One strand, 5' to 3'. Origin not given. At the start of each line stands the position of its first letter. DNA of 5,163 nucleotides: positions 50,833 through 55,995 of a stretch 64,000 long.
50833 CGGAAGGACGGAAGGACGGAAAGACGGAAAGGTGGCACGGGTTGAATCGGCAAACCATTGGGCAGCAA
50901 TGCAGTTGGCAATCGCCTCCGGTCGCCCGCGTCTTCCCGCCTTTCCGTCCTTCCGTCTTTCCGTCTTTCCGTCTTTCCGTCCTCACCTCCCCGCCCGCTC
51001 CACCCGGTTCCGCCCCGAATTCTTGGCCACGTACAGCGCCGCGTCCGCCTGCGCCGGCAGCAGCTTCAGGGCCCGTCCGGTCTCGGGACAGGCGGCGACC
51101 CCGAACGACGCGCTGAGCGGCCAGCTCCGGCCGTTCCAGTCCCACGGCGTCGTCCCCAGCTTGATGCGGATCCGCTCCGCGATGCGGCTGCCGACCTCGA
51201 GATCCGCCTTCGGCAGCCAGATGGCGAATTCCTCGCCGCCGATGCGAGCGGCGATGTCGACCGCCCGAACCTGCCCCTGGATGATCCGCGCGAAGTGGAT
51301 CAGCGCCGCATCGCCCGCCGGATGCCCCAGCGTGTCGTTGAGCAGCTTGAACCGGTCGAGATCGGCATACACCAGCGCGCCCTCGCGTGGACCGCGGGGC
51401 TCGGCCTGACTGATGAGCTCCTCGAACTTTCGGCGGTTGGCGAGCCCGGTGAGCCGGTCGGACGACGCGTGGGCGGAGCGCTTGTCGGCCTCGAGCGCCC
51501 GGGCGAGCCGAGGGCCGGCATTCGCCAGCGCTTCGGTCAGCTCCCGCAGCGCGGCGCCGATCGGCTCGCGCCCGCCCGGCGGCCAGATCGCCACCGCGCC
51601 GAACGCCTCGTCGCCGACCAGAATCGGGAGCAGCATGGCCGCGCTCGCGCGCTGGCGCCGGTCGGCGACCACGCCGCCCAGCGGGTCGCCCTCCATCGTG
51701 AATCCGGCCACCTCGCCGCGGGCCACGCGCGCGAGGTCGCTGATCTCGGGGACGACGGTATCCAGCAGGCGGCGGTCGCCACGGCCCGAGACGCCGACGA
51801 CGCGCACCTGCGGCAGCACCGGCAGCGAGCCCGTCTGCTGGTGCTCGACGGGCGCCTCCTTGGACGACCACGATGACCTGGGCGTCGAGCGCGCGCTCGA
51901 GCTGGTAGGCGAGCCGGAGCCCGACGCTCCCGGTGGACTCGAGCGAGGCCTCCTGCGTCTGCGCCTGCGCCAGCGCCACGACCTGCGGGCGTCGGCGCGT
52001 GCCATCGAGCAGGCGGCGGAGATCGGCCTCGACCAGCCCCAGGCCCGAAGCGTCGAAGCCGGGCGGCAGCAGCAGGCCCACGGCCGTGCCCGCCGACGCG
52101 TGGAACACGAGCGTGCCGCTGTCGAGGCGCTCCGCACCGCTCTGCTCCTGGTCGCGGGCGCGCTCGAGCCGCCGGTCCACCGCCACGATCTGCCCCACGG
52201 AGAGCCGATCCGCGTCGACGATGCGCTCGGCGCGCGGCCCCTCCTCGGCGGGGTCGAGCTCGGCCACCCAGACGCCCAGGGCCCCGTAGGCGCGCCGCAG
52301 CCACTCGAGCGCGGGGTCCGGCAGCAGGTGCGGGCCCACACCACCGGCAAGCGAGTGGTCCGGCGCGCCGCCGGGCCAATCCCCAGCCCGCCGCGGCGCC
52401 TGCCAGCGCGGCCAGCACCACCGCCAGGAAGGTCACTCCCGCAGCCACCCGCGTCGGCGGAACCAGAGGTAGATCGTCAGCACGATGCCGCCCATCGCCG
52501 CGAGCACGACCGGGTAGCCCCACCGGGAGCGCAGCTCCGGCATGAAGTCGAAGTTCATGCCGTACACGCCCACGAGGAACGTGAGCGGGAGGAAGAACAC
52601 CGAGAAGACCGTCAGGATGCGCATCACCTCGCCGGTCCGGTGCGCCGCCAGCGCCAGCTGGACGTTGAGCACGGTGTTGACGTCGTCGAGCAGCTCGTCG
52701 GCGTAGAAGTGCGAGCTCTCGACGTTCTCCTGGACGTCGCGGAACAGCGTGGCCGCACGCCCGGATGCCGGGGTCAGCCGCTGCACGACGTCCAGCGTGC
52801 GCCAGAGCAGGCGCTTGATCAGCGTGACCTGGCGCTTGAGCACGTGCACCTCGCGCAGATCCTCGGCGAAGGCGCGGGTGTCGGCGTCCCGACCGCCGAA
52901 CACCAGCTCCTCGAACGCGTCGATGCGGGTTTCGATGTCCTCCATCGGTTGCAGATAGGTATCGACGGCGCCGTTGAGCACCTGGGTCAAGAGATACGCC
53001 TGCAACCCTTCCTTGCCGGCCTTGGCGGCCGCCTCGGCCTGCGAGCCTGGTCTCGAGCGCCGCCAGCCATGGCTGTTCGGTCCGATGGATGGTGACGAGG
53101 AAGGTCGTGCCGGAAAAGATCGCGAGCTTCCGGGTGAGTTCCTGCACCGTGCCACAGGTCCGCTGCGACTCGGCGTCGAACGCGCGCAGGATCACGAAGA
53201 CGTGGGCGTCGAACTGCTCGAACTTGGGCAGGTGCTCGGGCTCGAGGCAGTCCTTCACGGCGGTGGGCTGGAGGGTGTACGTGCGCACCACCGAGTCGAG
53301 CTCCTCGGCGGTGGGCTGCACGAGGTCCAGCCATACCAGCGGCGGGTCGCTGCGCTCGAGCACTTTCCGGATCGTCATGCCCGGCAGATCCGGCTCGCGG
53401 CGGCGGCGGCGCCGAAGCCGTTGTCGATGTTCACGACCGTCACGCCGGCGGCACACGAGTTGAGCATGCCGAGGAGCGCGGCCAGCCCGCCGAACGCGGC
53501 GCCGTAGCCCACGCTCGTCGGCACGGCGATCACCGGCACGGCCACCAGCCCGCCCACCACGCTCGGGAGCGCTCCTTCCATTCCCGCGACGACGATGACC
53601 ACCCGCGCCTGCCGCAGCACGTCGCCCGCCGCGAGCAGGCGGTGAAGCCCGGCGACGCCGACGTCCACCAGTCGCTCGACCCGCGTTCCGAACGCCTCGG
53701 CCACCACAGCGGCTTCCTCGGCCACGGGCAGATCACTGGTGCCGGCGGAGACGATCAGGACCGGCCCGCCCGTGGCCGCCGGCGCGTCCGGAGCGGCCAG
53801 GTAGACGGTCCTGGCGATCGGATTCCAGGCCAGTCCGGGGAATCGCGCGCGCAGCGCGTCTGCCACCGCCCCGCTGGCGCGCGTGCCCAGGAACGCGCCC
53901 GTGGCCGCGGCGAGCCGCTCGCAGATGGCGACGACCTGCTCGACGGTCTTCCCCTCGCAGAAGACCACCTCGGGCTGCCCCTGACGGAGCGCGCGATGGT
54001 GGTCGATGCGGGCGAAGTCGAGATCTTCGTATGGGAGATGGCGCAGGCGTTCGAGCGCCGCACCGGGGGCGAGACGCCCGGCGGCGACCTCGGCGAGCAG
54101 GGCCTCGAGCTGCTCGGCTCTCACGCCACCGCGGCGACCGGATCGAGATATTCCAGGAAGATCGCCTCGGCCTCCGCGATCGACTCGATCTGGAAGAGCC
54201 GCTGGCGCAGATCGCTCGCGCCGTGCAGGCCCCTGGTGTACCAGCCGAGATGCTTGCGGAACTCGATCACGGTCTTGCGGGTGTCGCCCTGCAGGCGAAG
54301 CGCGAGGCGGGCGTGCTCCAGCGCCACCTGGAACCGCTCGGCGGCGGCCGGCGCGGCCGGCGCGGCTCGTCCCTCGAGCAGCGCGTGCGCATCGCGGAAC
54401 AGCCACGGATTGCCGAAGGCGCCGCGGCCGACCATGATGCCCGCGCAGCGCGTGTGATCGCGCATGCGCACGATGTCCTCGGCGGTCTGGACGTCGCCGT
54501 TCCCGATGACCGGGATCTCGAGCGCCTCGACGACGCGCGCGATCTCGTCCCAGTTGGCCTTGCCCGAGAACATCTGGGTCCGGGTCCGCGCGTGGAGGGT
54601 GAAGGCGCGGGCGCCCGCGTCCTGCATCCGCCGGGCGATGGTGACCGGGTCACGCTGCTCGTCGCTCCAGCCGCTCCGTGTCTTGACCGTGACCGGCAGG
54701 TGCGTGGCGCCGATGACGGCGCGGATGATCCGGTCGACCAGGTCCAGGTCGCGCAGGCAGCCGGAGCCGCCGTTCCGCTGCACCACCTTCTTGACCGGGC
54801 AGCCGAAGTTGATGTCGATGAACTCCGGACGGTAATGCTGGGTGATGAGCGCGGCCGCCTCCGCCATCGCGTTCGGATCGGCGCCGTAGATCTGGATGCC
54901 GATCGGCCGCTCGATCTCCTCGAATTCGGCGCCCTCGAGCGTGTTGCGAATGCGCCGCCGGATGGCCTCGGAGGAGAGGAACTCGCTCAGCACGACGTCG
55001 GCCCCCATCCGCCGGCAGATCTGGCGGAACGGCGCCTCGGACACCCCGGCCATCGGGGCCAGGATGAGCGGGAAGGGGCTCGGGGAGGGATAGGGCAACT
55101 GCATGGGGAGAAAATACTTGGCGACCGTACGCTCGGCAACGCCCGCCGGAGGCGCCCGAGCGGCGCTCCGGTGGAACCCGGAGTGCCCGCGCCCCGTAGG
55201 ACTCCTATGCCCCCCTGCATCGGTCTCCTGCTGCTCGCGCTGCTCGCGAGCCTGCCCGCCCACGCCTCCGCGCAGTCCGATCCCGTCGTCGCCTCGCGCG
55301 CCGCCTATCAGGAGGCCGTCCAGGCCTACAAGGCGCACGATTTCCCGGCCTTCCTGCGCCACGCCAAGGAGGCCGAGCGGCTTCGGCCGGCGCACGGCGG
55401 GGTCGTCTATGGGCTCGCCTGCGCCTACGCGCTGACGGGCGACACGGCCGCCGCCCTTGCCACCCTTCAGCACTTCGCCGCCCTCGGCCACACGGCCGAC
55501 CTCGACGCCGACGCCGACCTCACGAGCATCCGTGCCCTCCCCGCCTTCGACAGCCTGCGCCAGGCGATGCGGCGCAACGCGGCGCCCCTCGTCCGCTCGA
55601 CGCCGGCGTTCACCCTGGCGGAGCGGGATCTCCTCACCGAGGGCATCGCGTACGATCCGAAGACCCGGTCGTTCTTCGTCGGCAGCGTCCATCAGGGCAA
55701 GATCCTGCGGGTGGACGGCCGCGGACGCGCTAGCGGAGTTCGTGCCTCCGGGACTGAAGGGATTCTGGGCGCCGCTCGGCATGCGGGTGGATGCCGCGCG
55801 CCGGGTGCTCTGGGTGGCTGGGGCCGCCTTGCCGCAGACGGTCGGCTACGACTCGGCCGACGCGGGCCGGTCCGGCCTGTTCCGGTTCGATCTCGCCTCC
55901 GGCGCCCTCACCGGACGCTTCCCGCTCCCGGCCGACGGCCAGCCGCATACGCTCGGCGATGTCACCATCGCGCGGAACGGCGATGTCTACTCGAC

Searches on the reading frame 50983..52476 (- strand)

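Call 19: search_protein_families(library=pfam, proteins=[window:50983-52476:-], max_evalue=0.0001)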
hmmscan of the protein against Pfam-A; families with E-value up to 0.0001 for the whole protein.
window:50983-52476:- (497 aa): 1 family
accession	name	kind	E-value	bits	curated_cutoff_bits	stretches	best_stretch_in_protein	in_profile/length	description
PF00990.26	GGDEF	-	1.8e-37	129.1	23.8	1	338-491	2-161/161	Diguanylate cyclase, GGDEF domain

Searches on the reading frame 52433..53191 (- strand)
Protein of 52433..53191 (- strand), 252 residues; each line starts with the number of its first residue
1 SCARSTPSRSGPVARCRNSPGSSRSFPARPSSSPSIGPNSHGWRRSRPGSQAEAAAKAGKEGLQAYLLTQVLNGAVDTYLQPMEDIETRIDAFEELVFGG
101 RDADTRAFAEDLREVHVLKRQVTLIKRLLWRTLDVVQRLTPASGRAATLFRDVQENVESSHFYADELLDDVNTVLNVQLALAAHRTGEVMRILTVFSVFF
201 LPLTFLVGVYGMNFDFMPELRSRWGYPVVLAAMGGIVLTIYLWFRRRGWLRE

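Call 19: search_protein_families(library=pfam, proteins=[window:52433-53191:-], max_evalue=0.0001)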
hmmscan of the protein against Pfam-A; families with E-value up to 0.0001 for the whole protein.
window:52433-53191:- (252 aa): 1 family
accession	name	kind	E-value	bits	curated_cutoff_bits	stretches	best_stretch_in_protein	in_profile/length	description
PF01544.23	CorA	-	3e-39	135.5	27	1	63-246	107-292/292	CorA-like Mg2+ transporter protein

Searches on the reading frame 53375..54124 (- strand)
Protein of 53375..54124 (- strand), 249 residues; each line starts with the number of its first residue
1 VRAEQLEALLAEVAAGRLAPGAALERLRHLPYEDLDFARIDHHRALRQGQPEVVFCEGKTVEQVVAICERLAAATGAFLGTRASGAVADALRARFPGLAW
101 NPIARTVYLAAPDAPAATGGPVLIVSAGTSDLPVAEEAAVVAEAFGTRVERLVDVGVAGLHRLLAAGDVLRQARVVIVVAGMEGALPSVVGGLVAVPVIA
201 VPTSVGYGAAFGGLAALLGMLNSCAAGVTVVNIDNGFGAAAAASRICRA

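Call 19: search_protein_families(library=pfam, proteins=[window:53375-54124:-], max_evalue=0.0001)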
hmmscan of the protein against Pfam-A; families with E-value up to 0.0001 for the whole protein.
window:53375-54124:- (249 aa): 1 family
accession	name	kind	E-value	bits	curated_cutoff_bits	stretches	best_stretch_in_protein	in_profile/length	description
PF00731.26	AIRC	-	1.5e-14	54.2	30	1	122-247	2-127/148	AIR carboxylase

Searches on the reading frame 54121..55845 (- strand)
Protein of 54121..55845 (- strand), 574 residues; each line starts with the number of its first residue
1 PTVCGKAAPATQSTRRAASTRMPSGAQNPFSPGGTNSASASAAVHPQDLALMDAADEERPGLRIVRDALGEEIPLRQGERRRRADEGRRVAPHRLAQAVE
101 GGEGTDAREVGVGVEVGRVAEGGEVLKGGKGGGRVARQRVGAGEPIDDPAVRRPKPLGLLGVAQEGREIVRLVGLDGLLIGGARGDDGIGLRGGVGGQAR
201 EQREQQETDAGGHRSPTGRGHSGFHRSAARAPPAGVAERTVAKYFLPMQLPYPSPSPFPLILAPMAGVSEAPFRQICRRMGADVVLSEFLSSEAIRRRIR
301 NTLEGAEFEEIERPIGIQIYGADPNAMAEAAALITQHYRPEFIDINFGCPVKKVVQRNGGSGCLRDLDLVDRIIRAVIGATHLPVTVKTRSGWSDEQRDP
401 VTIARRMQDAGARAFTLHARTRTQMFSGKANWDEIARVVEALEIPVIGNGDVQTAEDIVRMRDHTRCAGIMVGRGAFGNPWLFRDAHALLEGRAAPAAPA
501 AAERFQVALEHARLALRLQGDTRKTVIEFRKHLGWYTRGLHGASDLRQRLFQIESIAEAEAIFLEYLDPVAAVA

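Call 19: search_protein_families(library=pfam, proteins=[window:54121-55845:-], max_evalue=0.0001)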
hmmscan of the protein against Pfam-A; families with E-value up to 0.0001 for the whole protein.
window:54121-55845:- (574 aa): 1 family
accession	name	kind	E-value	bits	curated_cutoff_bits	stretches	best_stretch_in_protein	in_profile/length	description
PF01207.24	Dus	-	1.8e-84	283.9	20.4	1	261-561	1-300/311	Dihydrouridine synthase (Dus)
